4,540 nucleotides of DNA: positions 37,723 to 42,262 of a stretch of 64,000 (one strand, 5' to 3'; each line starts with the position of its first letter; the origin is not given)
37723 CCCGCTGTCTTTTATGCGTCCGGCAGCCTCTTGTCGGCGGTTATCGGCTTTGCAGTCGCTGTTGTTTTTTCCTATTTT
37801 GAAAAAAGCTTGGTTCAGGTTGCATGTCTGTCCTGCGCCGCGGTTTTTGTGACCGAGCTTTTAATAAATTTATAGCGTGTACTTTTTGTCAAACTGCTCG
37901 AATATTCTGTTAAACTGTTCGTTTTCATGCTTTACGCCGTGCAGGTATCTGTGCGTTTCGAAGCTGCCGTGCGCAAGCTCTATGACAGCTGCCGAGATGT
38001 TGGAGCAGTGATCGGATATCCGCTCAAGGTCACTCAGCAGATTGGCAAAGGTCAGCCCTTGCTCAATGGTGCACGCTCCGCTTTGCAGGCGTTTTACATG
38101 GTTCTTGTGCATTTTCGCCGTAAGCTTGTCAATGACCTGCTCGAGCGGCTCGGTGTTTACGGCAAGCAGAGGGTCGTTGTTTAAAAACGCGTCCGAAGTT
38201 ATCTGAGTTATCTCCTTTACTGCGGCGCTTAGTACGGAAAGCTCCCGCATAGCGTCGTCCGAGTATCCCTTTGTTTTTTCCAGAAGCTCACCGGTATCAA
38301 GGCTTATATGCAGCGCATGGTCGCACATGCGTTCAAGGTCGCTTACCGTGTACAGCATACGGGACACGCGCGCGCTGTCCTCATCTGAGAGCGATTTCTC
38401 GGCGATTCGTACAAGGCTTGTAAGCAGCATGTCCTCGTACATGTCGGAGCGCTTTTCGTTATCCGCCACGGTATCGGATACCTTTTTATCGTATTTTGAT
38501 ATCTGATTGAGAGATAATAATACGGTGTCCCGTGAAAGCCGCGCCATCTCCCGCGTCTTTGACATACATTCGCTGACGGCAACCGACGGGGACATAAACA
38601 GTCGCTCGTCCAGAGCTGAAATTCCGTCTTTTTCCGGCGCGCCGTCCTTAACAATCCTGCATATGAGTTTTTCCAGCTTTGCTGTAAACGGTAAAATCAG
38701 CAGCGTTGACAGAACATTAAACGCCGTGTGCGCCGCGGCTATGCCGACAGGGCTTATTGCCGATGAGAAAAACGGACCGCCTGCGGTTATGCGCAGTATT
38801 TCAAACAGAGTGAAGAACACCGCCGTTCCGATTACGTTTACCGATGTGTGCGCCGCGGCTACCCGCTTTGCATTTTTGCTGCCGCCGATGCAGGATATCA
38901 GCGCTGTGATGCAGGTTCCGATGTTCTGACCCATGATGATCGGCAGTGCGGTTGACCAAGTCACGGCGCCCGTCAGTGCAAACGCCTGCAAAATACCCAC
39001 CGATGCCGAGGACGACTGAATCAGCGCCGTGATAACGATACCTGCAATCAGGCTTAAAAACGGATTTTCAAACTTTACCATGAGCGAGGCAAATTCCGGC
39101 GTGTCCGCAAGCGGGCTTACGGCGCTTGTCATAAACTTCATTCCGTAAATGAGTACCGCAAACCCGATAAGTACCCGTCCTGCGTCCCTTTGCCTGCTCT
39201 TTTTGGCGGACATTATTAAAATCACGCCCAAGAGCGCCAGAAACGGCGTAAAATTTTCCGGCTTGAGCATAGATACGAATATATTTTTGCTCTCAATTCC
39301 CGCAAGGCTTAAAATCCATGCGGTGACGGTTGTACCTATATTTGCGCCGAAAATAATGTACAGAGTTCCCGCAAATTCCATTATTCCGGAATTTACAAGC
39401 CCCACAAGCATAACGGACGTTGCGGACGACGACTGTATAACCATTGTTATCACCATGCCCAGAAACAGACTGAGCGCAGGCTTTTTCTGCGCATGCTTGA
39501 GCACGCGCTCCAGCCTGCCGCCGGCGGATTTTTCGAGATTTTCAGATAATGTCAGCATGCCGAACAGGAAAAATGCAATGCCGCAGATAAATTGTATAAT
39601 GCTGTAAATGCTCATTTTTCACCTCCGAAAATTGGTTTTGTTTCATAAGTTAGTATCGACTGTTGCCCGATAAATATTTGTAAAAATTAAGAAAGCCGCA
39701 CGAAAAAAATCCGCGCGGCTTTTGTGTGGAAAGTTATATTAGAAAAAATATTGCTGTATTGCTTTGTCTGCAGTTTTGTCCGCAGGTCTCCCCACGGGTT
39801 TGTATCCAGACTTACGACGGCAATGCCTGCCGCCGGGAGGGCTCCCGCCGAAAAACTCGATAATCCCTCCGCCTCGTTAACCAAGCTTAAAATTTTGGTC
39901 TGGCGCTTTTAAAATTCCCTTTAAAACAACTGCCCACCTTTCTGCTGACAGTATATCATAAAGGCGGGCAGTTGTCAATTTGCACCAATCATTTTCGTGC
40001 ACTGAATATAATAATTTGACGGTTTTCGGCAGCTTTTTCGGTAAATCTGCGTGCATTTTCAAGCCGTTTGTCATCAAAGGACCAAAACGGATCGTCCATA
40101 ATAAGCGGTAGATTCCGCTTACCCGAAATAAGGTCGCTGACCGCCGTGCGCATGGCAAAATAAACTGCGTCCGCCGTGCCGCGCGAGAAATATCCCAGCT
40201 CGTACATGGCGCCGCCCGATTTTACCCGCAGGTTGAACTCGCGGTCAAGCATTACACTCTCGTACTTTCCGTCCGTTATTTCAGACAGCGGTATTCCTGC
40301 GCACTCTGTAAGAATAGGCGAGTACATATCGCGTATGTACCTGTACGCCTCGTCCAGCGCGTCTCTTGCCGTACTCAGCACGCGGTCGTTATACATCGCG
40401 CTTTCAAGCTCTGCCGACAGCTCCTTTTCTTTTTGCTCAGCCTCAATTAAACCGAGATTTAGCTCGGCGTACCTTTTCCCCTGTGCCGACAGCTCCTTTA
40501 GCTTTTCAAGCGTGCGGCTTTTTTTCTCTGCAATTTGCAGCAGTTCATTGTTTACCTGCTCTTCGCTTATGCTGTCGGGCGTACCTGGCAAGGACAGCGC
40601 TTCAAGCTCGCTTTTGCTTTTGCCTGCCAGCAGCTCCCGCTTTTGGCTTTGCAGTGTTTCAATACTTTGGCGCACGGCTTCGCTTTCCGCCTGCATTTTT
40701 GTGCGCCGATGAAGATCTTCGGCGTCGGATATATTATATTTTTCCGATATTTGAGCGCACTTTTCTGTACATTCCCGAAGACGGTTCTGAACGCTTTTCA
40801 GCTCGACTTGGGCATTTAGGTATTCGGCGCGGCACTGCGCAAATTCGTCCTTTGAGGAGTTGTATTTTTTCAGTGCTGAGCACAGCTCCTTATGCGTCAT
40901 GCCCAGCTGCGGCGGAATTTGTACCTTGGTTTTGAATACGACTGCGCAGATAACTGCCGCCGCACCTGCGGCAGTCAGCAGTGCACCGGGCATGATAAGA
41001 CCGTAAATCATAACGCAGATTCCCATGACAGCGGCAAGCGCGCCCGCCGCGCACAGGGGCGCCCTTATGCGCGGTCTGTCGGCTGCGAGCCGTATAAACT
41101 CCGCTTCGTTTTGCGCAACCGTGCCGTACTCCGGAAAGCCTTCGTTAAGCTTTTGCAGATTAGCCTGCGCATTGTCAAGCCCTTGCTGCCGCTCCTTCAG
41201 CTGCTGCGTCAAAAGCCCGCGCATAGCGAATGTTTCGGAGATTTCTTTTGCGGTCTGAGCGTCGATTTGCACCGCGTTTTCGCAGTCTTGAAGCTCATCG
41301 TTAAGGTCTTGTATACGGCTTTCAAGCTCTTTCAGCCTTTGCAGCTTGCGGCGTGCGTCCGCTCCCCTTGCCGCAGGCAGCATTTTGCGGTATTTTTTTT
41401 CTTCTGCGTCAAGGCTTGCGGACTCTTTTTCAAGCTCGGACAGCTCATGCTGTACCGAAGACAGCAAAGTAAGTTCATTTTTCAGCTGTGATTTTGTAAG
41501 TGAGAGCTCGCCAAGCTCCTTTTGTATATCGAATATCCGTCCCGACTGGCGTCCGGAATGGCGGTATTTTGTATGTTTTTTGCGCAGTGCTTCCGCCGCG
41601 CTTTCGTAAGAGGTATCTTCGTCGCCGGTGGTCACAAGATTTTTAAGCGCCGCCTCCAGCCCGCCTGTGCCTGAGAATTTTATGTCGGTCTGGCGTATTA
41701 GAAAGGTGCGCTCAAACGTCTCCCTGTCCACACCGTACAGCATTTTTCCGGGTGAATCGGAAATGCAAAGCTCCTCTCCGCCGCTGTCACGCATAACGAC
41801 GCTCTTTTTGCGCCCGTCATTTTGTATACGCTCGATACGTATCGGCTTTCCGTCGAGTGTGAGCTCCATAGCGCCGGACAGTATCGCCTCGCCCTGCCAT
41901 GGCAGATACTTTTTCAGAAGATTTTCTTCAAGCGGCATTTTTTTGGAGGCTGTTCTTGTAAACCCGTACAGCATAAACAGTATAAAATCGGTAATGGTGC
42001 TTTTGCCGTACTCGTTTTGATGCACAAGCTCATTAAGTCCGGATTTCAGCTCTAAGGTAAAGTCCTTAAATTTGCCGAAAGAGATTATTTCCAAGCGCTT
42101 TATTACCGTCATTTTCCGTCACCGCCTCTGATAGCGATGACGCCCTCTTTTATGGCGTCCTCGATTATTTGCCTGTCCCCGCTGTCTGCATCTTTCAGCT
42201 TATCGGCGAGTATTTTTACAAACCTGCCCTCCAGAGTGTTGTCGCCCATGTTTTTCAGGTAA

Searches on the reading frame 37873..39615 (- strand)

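Call 51: search_protein_families(library=pfam, proteins=[window:37873-39615:-], max_evalue=0.00001)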
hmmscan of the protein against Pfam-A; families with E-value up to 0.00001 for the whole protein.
window:37873-39615:- (581 aa): 2 families
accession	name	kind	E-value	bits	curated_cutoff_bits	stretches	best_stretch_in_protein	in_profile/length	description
PF02690.20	Na_Pi_cotrans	-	2e-58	196.7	29.1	2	15-163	1-136/137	Na+/Pi-cotransporter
PF01895.24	PhoU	-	5e-21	75.3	23.5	2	462-542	4-87/89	PhoU domain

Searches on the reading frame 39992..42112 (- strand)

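Call 51: search_protein_families(library=pfam, proteins=[window:39992-42112:-], max_evalue=0.00001)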
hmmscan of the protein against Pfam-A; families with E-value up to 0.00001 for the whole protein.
window:39992-42112:- (707 aa): 3 families
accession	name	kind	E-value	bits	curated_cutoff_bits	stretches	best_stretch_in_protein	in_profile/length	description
PF13514.12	AAA_27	-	9.5e-10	38.8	22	1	4-204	3-193/206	AAA domain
PF13476.12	AAA_23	-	7.8e-09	36.9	27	1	6-275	1-201/201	AAA domain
PF02463.25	SMC_N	-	2.6e-06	27.5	40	0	4-50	2-49/220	RecF/RecN/SMC N terminal domain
